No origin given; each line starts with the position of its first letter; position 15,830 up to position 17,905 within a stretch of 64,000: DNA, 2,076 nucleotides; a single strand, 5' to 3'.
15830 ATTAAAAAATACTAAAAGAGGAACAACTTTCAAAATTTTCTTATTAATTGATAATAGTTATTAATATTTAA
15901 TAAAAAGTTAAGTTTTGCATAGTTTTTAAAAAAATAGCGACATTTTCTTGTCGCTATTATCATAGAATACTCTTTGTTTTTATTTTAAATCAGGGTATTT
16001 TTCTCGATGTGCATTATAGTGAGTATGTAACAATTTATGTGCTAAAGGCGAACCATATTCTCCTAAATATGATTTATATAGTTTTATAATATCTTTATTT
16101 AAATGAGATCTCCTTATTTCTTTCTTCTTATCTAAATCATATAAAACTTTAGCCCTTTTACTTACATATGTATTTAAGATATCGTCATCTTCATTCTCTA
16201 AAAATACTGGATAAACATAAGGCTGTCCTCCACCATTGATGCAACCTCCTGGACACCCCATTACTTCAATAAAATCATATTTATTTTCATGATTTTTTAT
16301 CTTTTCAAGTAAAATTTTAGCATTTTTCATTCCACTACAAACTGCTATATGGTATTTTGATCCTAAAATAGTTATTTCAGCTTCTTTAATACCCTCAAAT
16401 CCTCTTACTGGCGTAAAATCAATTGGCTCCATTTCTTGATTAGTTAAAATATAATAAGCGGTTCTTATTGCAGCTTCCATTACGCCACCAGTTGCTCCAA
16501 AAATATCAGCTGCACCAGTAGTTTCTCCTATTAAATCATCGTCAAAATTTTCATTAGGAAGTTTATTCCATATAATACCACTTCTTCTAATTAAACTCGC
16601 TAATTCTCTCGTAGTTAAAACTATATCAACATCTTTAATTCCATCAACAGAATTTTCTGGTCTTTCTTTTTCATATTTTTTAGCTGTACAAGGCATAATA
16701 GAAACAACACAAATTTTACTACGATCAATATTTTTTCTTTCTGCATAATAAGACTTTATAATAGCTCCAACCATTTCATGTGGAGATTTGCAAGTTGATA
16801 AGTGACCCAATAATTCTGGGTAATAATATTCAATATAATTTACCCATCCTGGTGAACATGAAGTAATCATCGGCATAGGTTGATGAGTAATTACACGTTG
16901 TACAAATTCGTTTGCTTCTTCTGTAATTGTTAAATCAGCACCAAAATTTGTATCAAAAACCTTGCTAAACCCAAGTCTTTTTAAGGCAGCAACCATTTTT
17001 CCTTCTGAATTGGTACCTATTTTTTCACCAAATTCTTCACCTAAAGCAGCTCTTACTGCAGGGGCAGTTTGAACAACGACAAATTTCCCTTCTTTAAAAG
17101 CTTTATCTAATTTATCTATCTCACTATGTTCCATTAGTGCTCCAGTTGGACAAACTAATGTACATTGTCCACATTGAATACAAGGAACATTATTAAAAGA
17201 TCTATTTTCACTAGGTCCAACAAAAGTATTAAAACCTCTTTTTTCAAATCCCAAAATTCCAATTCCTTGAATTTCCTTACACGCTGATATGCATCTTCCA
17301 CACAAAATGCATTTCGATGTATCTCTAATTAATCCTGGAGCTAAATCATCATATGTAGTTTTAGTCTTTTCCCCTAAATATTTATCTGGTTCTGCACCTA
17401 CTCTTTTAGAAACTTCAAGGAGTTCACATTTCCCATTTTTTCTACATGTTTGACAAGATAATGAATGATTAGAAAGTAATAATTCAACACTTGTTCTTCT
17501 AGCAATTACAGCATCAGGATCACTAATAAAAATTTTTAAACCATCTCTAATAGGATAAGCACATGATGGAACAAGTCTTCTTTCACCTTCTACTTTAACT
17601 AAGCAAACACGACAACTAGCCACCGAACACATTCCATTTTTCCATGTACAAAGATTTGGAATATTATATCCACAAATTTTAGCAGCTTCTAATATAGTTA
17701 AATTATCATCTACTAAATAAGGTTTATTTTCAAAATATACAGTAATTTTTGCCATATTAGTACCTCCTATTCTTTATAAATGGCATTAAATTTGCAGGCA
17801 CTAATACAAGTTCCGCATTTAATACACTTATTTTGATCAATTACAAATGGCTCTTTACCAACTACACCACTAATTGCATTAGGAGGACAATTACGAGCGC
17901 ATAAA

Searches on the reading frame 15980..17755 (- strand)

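Call 79: search_protein_families(library=pfam, proteins=[window:15980-17755:-], max_evalue=0.001)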
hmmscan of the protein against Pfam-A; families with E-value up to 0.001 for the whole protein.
window:15980-17755:- (591 aa): 14 families
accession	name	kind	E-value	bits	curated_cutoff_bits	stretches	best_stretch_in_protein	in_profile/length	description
PF02906.19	Fe_hyd_lg_C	-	3.7e-97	325.2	22.1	1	224-509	1-245/245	Iron only hydrogenase large subunit, C-terminal domain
PF02256.22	Fe_hyd_SSU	-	2.5e-19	69.5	24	1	530-582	3-55/56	Iron hydrogenase small subunit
PF13510.11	Fer2_4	-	2.2e-14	53.7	22.8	1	3-75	3-77/82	2Fe-2S iron-sulfur cluster binding domain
PF10588.14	NADH-G_4Fe-4S_3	-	3.1e-11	43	27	1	86-121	1-36/40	NADH-ubiquinone oxidoreductase-G iron-sulfur binding region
PF12838.12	Fer4_7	-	5.9e-08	33.5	27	1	148-206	1-52/52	4Fe-4S dicluster domain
PF00037.32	Fer4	-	6e-08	32.6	21.1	2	192-207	8-23/24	4Fe-4S binding domain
PF13237.11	Fer4_10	-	1.6e-07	31.6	25.5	0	188-213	5-32/53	4Fe-4S dicluster domain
PF12837.12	Fer4_6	-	5.9e-07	29.6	25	2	188-207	5-24/24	4Fe-4S binding domain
PF13187.11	Fer4_9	-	4.2e-06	27.1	27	1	148-206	1-51/52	4Fe-4S dicluster domain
PF22117.2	Fer4_Nqo3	-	6.8e-05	23.4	27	1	145-207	7-66/67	NADH-quinone oxidoreductase subunit 3, ferredoxin-like domain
PF12797.12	Fer4_2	-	0.00049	20.3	24.5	1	143-160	4-21/22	4Fe-4S binding domain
PF13183.11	Fer4_8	-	0.00063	20.7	27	0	192-218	5-32/68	4Fe-4S dicluster domain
PF13484.11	Fer4_16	-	0.00068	20.8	30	1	192-215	2-26/66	4Fe-4S double cluster binding domain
PF17179.9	Fer4_22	-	0.00071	20.8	27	0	192-214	2-24/95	4Fe-4S dicluster domain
